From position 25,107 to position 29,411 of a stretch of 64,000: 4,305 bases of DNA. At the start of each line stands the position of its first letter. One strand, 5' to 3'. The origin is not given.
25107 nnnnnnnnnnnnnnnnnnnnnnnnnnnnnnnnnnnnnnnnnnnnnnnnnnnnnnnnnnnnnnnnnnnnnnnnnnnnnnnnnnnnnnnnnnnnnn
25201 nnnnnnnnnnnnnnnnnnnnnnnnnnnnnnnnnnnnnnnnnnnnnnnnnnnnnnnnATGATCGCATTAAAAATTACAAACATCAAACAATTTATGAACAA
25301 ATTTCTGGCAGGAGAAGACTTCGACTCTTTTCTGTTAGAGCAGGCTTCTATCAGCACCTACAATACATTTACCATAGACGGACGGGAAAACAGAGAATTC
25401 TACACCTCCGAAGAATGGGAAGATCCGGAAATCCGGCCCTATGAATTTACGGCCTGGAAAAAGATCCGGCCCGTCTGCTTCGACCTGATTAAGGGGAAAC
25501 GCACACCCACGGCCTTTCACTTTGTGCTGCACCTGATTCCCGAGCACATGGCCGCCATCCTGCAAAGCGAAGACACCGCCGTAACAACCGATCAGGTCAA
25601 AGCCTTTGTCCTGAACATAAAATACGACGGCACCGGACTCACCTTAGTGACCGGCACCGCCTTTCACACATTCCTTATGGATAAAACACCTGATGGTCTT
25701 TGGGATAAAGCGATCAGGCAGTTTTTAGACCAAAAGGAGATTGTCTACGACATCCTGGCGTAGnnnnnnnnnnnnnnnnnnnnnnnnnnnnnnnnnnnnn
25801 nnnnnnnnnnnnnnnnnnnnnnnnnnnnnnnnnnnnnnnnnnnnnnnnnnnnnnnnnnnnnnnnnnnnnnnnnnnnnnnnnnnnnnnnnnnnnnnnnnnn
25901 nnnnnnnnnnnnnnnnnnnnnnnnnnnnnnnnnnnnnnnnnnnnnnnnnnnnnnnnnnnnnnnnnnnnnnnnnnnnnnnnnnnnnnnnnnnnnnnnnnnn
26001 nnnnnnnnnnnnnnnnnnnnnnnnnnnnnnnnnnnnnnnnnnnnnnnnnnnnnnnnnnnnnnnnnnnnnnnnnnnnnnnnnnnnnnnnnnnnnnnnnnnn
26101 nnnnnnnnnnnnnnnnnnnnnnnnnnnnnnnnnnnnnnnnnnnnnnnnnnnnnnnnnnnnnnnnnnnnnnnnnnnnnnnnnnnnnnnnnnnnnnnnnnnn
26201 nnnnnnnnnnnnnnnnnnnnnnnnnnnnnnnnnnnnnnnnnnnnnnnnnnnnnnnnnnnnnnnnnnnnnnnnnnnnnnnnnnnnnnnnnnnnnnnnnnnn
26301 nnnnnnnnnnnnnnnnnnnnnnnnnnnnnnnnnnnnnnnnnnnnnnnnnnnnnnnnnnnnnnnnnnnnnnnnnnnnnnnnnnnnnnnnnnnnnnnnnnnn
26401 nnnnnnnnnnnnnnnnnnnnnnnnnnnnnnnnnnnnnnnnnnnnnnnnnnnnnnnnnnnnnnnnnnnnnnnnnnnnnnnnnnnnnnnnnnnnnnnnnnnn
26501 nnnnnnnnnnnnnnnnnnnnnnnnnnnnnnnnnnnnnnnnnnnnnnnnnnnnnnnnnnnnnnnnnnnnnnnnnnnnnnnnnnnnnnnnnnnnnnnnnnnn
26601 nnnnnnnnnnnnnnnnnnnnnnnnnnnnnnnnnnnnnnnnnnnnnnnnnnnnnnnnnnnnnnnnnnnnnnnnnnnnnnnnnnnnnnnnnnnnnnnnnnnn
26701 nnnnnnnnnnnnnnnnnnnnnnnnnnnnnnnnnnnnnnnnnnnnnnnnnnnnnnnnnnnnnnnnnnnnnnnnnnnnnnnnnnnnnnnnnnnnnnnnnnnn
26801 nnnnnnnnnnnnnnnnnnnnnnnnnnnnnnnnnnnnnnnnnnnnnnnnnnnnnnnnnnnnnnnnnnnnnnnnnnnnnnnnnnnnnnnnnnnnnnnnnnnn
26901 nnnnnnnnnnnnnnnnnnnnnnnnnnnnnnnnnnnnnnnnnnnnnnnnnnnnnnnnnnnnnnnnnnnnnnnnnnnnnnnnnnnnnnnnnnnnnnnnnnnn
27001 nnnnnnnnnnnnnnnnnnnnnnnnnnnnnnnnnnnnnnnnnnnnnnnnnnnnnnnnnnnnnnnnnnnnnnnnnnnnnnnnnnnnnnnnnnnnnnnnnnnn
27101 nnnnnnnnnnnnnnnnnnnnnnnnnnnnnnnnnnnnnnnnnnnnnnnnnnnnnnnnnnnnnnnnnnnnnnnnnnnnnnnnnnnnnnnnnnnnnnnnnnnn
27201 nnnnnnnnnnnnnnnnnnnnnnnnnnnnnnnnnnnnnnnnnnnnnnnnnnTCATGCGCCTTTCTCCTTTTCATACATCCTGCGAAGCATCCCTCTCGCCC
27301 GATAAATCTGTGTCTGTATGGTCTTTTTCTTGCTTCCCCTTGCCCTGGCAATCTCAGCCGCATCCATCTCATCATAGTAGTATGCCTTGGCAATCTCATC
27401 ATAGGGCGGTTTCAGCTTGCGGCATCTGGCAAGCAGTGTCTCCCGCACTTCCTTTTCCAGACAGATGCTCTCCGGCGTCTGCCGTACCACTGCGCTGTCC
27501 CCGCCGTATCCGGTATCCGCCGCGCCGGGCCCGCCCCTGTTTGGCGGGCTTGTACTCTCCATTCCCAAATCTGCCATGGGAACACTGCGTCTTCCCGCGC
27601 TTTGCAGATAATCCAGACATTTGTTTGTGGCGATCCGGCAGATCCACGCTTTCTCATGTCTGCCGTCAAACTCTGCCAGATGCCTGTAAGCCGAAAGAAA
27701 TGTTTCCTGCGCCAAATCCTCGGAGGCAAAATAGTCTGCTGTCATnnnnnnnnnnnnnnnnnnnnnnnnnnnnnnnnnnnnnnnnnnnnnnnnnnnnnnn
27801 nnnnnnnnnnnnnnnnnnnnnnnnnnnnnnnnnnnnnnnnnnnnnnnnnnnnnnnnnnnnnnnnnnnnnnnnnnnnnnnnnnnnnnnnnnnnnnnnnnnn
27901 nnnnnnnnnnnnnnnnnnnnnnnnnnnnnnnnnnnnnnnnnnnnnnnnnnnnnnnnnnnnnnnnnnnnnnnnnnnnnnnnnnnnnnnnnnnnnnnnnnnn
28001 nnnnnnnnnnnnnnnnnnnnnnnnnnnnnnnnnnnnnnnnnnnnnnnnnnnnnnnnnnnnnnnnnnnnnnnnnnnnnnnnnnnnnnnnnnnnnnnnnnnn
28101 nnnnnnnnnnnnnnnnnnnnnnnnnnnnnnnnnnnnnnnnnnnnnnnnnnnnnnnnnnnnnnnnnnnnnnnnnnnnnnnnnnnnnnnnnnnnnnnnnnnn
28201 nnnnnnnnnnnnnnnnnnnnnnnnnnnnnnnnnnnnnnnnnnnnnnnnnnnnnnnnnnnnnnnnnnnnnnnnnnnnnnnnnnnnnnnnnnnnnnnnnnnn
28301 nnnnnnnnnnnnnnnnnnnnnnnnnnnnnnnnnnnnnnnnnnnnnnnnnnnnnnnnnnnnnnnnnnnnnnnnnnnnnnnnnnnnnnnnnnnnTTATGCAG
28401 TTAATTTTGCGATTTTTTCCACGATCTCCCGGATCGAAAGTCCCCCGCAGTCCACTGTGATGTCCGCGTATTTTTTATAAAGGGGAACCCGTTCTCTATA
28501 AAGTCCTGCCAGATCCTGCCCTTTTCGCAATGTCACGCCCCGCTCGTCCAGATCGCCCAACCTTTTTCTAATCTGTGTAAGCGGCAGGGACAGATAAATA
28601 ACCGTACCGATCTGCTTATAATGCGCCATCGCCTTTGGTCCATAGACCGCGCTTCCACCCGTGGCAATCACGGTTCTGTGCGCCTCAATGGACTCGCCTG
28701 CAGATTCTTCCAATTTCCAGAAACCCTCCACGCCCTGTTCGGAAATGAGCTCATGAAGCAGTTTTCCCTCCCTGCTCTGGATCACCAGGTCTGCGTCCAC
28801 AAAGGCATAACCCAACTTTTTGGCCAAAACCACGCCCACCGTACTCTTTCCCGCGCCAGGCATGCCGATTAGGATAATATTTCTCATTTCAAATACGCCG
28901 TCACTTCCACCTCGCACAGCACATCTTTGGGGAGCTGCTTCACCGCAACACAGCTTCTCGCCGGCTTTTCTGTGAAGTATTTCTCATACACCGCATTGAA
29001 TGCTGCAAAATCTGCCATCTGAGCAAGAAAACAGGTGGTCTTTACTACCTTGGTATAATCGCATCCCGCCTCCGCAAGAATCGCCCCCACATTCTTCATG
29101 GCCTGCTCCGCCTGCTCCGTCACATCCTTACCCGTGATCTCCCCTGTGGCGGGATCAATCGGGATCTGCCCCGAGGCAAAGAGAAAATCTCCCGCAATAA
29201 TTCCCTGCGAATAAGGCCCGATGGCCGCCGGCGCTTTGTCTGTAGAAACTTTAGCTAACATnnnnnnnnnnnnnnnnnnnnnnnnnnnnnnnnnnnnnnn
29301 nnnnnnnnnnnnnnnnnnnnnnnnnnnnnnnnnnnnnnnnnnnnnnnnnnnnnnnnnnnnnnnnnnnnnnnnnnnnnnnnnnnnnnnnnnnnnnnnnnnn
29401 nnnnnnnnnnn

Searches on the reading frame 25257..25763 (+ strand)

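Call 18: search_protein_families(library=pfam, proteins=[window:25257-25763:+])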
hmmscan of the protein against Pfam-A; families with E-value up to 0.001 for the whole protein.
window:25257-25763:+ (168 aa): 1 family
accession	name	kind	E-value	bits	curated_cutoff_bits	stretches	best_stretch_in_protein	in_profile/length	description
PF18988.5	DUF5721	-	1e-52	178.3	25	1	15-165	1-149/149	Family of unknown function (DUF5721)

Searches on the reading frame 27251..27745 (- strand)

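Call 71: search_protein_families(library=pfam, proteins=[window:27251-27745:-], max_evalue=0.00001)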
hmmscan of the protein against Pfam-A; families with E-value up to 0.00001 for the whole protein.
window:27251-27745:- (164 aa): 1 family
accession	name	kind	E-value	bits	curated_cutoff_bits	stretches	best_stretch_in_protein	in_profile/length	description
PF04542.20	Sigma70_r2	-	1.2e-12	47.9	24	1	2-53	17-71/71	Sigma-70 region 2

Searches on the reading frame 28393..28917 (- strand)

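Call 24: search_protein_families(library=pfam, proteins=[window:28393-28917:-])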
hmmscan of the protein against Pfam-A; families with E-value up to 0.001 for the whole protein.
window:28393-28917:- (174 aa): 6 families
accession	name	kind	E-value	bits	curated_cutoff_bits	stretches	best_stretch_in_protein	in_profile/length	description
PF01202.28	SKI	-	1.6e-32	113.3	22.1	1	20-171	1-156/159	Shikimate kinase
PF13238.12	AAA_18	-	1.2e-07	32.6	29.4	1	14-124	1-112/128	AAA domain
PF13671.12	AAA_33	-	1.9e-05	25.5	27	1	14-84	2-74/143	AAA domain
PF13207.12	AAA_17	-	3.1e-05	24.7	27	1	17-127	1-126/136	AAA domain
PF02224.24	Cytidylate_kin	-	8.5e-05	22.8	26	0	18-45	5-32/211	Cytidylate kinase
PF13189.12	Cytidylate_kin2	-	0.00046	20.9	28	1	18-51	6-39/176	Cytidylate kinase-like family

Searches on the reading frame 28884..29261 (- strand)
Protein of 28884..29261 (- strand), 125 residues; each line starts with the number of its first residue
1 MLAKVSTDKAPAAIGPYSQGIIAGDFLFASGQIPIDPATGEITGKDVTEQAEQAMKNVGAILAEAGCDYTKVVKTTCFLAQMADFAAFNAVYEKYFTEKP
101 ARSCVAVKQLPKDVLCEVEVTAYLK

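Call 24: search_protein_families(library=pfam, proteins=[window:28884-29261:-])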
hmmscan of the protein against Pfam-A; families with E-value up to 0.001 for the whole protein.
window:28884-29261:- (125 aa): 1 family
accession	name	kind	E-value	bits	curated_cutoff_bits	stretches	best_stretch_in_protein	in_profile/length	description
PF01042.26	Ribonuc_L-PSP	-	4.2e-43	146.6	27.3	1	8-123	2-120/121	Endoribonuclease L-PSP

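Call 73: find_encoding_contigs(protein=window:28884-29261:-, flank=10000, max_places=10)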
Protein window:28884-29261:- (125 aa): 18 contigs read that carry it; 10 places shown.
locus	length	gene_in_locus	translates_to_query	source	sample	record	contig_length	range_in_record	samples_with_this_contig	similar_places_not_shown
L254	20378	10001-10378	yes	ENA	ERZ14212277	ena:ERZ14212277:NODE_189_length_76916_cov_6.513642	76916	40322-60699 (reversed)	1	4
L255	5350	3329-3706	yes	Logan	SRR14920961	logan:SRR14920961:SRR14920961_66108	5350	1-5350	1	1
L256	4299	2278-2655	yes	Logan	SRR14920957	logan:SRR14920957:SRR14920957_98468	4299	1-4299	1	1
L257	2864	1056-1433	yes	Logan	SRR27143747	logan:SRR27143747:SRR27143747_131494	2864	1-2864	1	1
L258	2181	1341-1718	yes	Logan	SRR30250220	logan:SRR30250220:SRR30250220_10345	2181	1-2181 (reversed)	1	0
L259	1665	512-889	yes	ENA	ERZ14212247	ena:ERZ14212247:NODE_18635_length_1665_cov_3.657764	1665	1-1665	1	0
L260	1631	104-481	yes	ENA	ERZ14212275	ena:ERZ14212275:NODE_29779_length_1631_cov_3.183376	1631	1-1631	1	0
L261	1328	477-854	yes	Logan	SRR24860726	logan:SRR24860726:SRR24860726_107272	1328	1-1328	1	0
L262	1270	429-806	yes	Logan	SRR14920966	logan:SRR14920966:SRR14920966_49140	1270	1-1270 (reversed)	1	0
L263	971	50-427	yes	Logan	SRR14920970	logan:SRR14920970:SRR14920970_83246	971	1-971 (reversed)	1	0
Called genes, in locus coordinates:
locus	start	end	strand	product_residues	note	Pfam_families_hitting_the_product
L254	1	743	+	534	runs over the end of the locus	-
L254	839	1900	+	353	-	PF23914:TPR_CcmH_CycH (faint), PF00515:TPR_1 (faint), PF07719:TPR_2 (faint), PF13181:TPR_8 (faint), PF04733:Coatomer_E (faint), PF13432:TPR_16, PF14559:TPR_19 (weak), PF13371:TPR_9 (weak), +8 more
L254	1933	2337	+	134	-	-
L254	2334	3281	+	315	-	PF00215:OMPdecase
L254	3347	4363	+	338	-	PF07451:SpoVAD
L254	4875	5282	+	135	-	PF13581:HATPase_c_2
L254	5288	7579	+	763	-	PF00989:PAS, PF08448:PAS_4 (faint), PF13188:PAS_8 (weak), PF13426:PAS_9 (weak), PF00512:HisKA, PF02518:HATPase_c, PF00072:Response_reg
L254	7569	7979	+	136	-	PF00072:Response_reg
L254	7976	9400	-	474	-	PF07228:SpoIIE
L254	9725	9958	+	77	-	-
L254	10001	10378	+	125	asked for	PF01042:Ribonuc_L-PSP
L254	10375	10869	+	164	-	PF13238:AAA_18 (weak), PF13671:AAA_33 (weak), PF01202:SKI, PF13207:AAA_17 (faint)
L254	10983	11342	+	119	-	PF03862:SpoVAC_SpoVAEB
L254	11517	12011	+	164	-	PF04542:Sigma70_r2, PF08281:Sigma70_r4_2 (faint)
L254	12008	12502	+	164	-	-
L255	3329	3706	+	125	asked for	PF01042:Ribonuc_L-PSP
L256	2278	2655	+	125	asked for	PF01042:Ribonuc_L-PSP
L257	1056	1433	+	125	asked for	PF01042:Ribonuc_L-PSP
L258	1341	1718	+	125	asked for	PF01042:Ribonuc_L-PSP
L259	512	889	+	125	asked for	PF01042:Ribonuc_L-PSP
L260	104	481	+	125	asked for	PF01042:Ribonuc_L-PSP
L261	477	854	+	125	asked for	PF01042:Ribonuc_L-PSP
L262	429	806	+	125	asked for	PF01042:Ribonuc_L-PSP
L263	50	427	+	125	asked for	PF01042:Ribonuc_L-PSP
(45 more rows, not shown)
